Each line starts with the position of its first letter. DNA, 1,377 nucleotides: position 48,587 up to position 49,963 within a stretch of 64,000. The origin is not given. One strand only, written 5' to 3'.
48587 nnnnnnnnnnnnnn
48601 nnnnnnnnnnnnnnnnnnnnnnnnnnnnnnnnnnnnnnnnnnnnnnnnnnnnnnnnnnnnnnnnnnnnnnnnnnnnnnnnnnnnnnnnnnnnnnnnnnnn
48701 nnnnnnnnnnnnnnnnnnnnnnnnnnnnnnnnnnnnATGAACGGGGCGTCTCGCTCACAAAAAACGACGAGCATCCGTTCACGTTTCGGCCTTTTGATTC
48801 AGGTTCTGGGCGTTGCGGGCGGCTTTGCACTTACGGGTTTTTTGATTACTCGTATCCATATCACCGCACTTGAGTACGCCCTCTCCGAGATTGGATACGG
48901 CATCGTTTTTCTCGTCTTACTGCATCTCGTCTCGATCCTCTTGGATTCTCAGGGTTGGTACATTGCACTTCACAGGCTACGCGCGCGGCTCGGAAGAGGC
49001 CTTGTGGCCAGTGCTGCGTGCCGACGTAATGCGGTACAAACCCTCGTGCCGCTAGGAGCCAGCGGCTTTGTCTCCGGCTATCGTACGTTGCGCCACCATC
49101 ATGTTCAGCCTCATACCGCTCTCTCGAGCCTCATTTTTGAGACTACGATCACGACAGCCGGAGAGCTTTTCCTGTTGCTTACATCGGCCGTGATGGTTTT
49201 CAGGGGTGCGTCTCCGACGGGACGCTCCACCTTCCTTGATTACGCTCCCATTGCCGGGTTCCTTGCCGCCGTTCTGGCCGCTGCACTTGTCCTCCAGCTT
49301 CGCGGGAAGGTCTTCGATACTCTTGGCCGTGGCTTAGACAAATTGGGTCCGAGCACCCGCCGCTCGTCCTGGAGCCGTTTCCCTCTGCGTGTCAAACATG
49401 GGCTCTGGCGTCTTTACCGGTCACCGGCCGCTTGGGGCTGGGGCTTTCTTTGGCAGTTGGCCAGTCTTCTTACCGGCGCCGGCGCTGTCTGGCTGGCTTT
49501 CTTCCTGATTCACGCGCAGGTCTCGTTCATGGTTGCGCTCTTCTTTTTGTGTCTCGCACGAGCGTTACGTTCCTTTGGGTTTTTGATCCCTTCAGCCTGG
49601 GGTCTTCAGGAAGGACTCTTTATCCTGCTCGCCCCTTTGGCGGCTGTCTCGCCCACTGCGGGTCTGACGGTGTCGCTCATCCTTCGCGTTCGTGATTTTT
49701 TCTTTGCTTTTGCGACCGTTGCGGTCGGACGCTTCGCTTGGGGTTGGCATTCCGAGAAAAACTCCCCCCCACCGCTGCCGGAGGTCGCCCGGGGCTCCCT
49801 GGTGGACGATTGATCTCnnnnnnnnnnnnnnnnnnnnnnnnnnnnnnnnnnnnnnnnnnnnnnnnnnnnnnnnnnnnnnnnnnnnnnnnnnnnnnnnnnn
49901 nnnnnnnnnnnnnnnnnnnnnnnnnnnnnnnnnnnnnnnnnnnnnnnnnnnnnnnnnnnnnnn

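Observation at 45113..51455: hpnN-hpnL operon extended by a PAPS-type sulfotransferase, with divergent hpnM-like and convergent DUF962 genes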

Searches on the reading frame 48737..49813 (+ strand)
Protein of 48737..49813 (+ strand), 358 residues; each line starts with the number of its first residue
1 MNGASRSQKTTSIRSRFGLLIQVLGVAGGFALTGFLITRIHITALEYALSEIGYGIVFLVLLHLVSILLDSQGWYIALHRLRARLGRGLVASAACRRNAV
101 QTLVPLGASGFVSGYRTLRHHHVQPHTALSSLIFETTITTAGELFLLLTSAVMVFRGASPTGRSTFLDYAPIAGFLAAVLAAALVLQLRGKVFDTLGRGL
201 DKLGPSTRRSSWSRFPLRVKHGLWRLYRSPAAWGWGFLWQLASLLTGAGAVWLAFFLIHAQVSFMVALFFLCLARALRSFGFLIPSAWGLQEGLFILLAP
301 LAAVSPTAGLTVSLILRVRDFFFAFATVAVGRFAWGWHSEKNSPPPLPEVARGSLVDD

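Call 12: search_protein_families(library=pfam, proteins=[window:48737-49813:+], max_evalue=0.01)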
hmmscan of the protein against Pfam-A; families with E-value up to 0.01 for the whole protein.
window:48737-49813:+ (358 aa): 1 family
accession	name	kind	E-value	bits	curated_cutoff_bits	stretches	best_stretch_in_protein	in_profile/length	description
PF03706.18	LPG_synthase_TM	-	2.1e-18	67.3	33.4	1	23-325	2-299/302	Lysylphosphatidylglycerol synthase TM region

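Call 13: search_protein_families(library=ncbifam, proteins=[window:48737-49813:+], max_evalue=0.01)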
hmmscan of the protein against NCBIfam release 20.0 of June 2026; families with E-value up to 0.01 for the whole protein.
window:48737-49813:+ (358 aa): 1 family
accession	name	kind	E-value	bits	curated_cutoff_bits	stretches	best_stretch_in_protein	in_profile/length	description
TIGR03476.1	HpnL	subfamily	3.7e-38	131.6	195.65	1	22-324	5-307/318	putative membrane protein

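Call 88: find_homologous_proteins(query=window:48737-49813:+, max_evalue=0.00001)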
Query window:48737-49813:+ (358 aa): 8 proteins with E <= 0.00001 among 8000 candidates.
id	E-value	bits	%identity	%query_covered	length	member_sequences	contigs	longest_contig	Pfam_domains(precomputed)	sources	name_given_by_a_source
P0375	2.9e-220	749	98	100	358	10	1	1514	PF03706.19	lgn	-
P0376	6.1e-196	669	89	100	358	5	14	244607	PF03706.19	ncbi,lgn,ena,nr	ncbi:MAG: lysylphosphatidylglycerol synthase domain-containing protein [Gammaproteobacteria bacteriu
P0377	9.8e-101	356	55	87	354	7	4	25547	PF03706.19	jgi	jgi:uncharacterized membrane protein YbhN (UPF0104 family)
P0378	6.3e-99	350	55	84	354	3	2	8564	PF03706.19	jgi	-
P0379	3.3e-97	344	57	84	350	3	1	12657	PF03706.19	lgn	-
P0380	2.0e-88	315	50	97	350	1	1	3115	PF03706.19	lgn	-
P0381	3.9e-86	308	52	84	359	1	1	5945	PF03706.19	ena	-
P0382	2.6e-57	213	58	54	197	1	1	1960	PF03706.19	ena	-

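Call 98: predict_structure(alignment_id=A2)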
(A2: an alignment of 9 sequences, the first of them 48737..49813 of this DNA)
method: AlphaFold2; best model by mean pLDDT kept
length: 358 residues; sequences in the alignment: 9
mean_pLDDT: 79.2   pTM: 0.77
mean pLDDT of the five models: 79.2, 75.8, 74.1, 74.0, 43.1
residues with pLDDT >= 90: 114; 70-90: 158; 50-70: 51; < 50: 35
segments of 3 or more residues with pLDDT < 50: 1-14, 338-355
pLDDT, mean of each block of 10 residues (from residue 1): 37 54 67 71 68 81 95 94 90 91 76 87 90 92 93 85 80 88 87 79 64 83 92 94 95 90 89 81 58 82 83 89 88 61 40 47
secondary structure, 60 per line:
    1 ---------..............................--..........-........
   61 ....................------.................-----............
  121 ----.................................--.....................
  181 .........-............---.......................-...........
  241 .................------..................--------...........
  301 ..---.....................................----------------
elements in order: H10-39 H42-51 H53-80 H87-103 H109-120 H125-157 H160-189 H191-202 H206-228 H230-257 H264-281 H290-302 H306-342

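Call 100: fold_search(model_id=the predicted structure, library=pdb)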
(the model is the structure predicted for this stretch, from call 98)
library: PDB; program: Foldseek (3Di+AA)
matches with E <= 10: 802; with E <= 0.001: 0
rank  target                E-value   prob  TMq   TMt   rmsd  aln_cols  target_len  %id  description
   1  9j8s_A                2.1e-03  1.00  0.58  0.28  12.0       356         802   14  MprF from Pseudomonas aeruginosa in nanodisc, C2 symmetry (released 2025-09-03)
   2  9goe_A                5.2e-03  1.00  0.60  0.29   6.8       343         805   15  Cryo-EM structure of the multiple peptide resistance factor (MprF) from Pseudomonas aeruginosa bound to a synthetic na (released 2025-03-12)
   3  7f47                  1.2e-02  1.00  0.56  0.27   6.1       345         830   16  Cryo-EM structure of Rhizobium etli MprF (released 2022-06-22)
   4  5xat_C                4.1e-02  0.60  0.21  0.19  21.7       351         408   17  Structural insights into the elevator-like mechanism of the sodium/citrate symporter CitS (released 2017-06-14)
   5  9g71_A                4.7e-02  0.23  0.13  0.12  34.8       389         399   13  Cryo-EM structure of TTYH2 in complex with lipids in GDN (released 2025-05-21)
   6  5mkk_B                7.6e-02  0.21  0.15  0.11  25.5       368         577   17  Crystal structure of the heterodimeric ABC transporter TmrAB, a homolog of the antigen translocation complex TAP (released 2017-01-18)
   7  8qoe_A                8.6e-02  0.20  0.13  0.09  26.0       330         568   15  Inward-facing conformation of the ABC transporter BmrA (released 2023-12-20)
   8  7wiw_A                9.4e-02  0.16  0.14  0.10  26.0       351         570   13  Cryo-EM structure of Mycobacterium tuberculosis irtAB complexed with ATP in an occluded conformation (released 2023-01-25)
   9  5x9r_B                1.0e-01  0.38  0.20  0.18  21.7       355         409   16  Structural insights into the elevator-like mechanism of the sodium/citrate symporter CitS (released 2017-06-14)
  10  7oy2_B                1.2e-01  0.30  0.18  0.17  19.8       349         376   13  High resolution structure of cytochrome bd-II oxidase from E. coli (released 2021-12-15)
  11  4n7x                  1.3e-01  0.20  0.16  0.17  22.6       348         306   13  The E254A mutant of the sodium bile acid symporter from Yersinia frederiksenii (released 2013-12-11)
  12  6lgz                  1.3e-01  0.18  0.14  0.16  21.2       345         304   13  Crystal structure of a cysteine-pair mutant (P10C-S291C) of a bacterial bile acid transporter in an inward-facing state  (released 2020-12-09)
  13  8thi_A                1.3e-01  0.15  0.14  0.10  22.3       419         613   10  Cryo-EM structure of the Tripartite ATP-independent Periplasmic (TRAP) transporter SiaQM from Haemophilus influenzae ( (released 2023-11-22)
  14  5x9r_A                1.4e-01  0.30  0.20  0.18  21.8       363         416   16  Structural insights into the elevator-like mechanism of the sodium/citrate symporter CitS (released 2017-06-14)
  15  9p83_R                1.7e-01  0.25  0.17  0.20  20.0       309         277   16  NTSR1-Gi-NTS(8-13) GTP-Bound Complex in the Non-Canonical, AHD Open State (NC-Open-GTP) (released 2026-03-25)
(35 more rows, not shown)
